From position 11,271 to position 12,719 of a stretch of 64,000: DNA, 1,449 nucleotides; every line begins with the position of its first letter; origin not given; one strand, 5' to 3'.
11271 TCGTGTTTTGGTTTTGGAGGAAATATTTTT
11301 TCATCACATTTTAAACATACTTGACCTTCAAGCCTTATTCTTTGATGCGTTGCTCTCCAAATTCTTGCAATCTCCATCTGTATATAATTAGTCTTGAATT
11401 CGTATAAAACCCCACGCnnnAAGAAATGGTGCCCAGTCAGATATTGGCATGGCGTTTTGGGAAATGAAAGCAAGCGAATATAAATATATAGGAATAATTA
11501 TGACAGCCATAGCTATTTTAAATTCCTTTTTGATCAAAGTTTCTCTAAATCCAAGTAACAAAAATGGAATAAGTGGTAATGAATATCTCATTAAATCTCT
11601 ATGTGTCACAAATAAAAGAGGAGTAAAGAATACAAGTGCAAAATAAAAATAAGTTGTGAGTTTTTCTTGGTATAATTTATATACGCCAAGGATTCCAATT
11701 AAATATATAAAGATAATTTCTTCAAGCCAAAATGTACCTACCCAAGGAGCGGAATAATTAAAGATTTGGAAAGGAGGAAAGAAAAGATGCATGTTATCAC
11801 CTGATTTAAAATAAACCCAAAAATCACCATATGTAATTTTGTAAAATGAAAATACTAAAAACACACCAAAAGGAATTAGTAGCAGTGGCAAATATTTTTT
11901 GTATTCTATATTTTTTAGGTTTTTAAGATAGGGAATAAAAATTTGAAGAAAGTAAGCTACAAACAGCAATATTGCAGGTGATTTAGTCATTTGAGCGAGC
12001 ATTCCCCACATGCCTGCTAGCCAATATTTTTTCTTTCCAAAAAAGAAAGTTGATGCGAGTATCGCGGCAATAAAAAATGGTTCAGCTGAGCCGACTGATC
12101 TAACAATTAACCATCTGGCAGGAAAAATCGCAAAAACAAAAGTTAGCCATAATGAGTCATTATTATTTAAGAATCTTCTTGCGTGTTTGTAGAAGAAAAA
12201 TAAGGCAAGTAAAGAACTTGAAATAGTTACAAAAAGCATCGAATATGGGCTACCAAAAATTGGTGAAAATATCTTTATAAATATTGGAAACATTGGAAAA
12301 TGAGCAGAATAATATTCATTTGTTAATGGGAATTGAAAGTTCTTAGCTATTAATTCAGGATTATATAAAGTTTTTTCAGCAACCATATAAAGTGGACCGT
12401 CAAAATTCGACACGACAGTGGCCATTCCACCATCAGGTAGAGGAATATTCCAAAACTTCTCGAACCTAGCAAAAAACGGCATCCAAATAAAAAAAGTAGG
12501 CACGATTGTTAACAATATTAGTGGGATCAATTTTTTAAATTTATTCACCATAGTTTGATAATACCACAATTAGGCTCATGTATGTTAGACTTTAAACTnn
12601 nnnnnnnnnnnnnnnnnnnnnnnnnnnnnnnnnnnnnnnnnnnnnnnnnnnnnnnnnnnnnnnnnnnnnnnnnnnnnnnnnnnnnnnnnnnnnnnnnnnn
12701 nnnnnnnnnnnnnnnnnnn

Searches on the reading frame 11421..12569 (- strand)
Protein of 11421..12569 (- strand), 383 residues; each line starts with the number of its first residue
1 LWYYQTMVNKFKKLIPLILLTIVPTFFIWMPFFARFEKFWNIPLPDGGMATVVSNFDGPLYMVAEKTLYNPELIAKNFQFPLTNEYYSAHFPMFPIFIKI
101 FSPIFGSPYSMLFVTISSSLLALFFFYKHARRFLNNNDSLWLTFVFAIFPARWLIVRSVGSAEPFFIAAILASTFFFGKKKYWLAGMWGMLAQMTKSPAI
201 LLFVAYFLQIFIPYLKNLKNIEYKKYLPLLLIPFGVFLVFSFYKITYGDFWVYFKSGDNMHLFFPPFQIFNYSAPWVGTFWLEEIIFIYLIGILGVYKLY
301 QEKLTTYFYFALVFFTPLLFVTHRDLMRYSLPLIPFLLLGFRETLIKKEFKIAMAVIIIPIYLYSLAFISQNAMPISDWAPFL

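Call 10: search_protein_families(library=pfam, proteins=[window:11421-12569:-], max_evalue=0.001)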
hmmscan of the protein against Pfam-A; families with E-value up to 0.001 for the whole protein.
window:11421-12569:- (383 aa): 0 families

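Call 39: search_protein_families(library=pfam, proteins=[window:11421-12569:-], max_evalue=1)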
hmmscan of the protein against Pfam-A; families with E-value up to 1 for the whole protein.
window:11421-12569:- (383 aa): 0 families

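Call 48: find_homologous_proteins(query=window:11421-12569:-, max_evalue=0.00001)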
Query window:11421-12569:- (383 aa): 1794 proteins with E <= 0.00001 among 7824 candidates; the best 120 are listed.
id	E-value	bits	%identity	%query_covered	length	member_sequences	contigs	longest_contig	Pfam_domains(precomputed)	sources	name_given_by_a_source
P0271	1.4e-242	823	100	98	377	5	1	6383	-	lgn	-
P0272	3.7e-212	723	84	100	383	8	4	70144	-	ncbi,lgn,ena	-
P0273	5.8e-209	713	84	98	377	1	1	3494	-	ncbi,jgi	ncbi:MAG: hypothetical protein WC682_05500 [Parcubacteria group bacterium]|jgi:hypothetical protein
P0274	4.8e-205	700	82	98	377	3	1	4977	-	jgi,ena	-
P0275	1.7e-203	695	84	98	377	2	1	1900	-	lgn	-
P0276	1.1e-201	689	80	100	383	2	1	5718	-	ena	-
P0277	8.8e-201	686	79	100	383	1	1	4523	-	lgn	-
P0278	2.9e-200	684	78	98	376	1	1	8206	-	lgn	-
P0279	5.7e-199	680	80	97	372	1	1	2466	-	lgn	-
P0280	9.9e-198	676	81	98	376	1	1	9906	-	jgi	-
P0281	1.4e-197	675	80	98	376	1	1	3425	-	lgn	-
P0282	1.6e-197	675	79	98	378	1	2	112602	-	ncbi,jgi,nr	ncbi:MAG: hypothetical protein ACD_26C00034G0100 [uncultured bacterium]|nr:MAG: hypothetical protein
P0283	2.8e-197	674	79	98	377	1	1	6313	-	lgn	-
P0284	1.3e-196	672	77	100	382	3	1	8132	-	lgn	-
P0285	5.9e-195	666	79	98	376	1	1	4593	-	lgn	-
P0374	1.9e-160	553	67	95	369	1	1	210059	PF13231.13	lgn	-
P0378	1.9e-156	540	64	100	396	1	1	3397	-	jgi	jgi:Gpi18-like mannosyltransferase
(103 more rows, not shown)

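Call 51: search_protein_families(library=pfam, proteins=[P0378, P0374], max_evalue=0.01)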
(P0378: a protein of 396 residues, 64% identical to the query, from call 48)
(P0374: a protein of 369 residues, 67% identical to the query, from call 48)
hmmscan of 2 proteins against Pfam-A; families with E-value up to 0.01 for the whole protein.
P0378 (396 aa): 0 families

P0374 (369 aa): 1 family
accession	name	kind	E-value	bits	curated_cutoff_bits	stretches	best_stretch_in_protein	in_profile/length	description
PF13231.12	PMT_2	-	1.2e-06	29.2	26.1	1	72-227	2-158/160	Dolichyl-phosphate-mannose-protein mannosyltransferase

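Call 59: predict_structure(alignment_id=A2)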
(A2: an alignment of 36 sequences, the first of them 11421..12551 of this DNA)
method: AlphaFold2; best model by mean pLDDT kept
length: 377 residues; sequences in the alignment: 36
mean_pLDDT: 88.0   pTM: 0.90
mean pLDDT of the five models: 88.0, 86.8, 85.0, 81.0, 78.4
residues with pLDDT >= 90: 242; 70-90: 100; 50-70: 18; < 50: 17
segments of 3 or more residues with pLDDT < 50: 258-273
pLDDT, mean of each block of 10 residues (from residue 1): 73 95 93 86 87 91 91 81 92 95 95 98 96 96 89 94 98 97 96 92 92 89 96 95 88 52 43 61 92 96 95 75 89 95 94 90 82 80
secondary structure, 60 per line:
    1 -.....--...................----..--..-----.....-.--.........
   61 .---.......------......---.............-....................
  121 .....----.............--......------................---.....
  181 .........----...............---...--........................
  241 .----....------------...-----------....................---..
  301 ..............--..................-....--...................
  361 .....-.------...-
elements in order: H2-6 H9-27 H43-47 H52-61 H65-71 H78-83 H87-99 H101-125 H130-142 H145-150 H157-172 H176-189 H194-208 H217-241 H246-249 H276-295 H299-314 H317-334 H336-339 H342-365

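Call 62: fold_search(model_id=the predicted structure, library=pdb)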
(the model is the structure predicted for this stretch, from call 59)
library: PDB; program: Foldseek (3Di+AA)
matches with E <= 10: 158; with E <= 0.001: 5
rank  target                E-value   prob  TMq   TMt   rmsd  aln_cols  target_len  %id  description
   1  7oci_F                1.3e-04  1.00  0.56  0.36  12.1       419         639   12  Cryo-EM structure of yeast Ost6p containing oligosaccharyltransferase complex (released 2022-02-16)
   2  8age_A                4.5e-04  1.00  0.58  0.37  10.4       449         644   12  Structure of yeast oligosaccharylransferase complex with acceptor peptide bound (released 2022-12-07)
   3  8agb_A                4.7e-04  1.00  0.56  0.36  13.1       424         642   13  Structure of yeast oligosaccharylransferase complex with lipid-linked oligosaccharide bound (released 2022-12-07)
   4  6ftg_5                5.3e-04  1.00  0.55  0.35  12.0       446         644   13  Subtomogram average of OST-containing ribosome-translocon complexes from canine rough microsomal membranes (released 2018-03-21)
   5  3waj                  6.0e-04  1.00  0.50  0.27  12.5       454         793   14  Crystal structure of the Archaeoglobus fulgidus oligosaccharyltransferase (O29867_ARCFU) complex with Zn and sulfate (released 2013-10-30)
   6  6ezn_F                1.0e-03  1.00  0.55  0.35  13.7       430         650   14  Cryo-EM structure of the yeast oligosaccharyltransferase (OST) complex (released 2018-01-17)
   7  8pn9_A                1.2e-03  1.00  0.59  0.37   8.6       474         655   13  Structure of human oligosaccharyltransferase OST-A complex bound to NGI-1 (released 2024-05-08)
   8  6gxc_A                1.7e-03  1.00  0.54  0.32   9.1       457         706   12  Bacterial oligosaccharyltransferase PglB in complex with an inhibitory peptide and a reactive lipid-linked oligosaccha (released 2018-11-14)
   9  5gmy_A                2.9e-03  1.00  0.54  0.28  11.0       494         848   14  Crystal structure of the Archaeoglobus fulgidus oligosaccharyltransferase (O29867_ARCFU) tethered with an acceptor pep (released 2017-02-01)
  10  9s6s_A                3.2e-03  1.00  0.51  0.38   7.4       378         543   12  Ternary cryo-EM structure of human ALG9 with Dol25-PP-GlcNAc2Man6, Dol25-P-Man and Fab (released 2026-03-18)
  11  5ogl_A                3.2e-03  1.00  0.54  0.32   8.8       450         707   13  Structure of bacterial oligosaccharyltransferase PglB in complex with an acceptor peptide and an lipid-linked oligosac (released 2017-10-25)
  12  6c26_A                3.8e-03  1.00  0.54  0.34  13.7       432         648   13  The Cryo-EM structure of a eukaryotic oligosaccharyl transferase complex (released 2018-01-31)
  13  9s6u_A                4.0e-03  1.00  0.49  0.37   7.3       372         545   11  Ternary cryo-EM structure of human ALG9 with Dol25-PP-GlcNAc2Man8, Dol25-P-Man and Fab (released 2026-03-18)
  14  6s7o_A                4.1e-03  1.00  0.59  0.37   8.2       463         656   12  Cryo-EM structure of human oligosaccharyltransferase complex OST-A (released 2019-12-18)
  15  8b6l_I                4.5e-03  1.00  0.55  0.34  10.8       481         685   13  Subtomogram average of the human Sec61-TRAP-OSTA-translocon (released 2022-12-07)
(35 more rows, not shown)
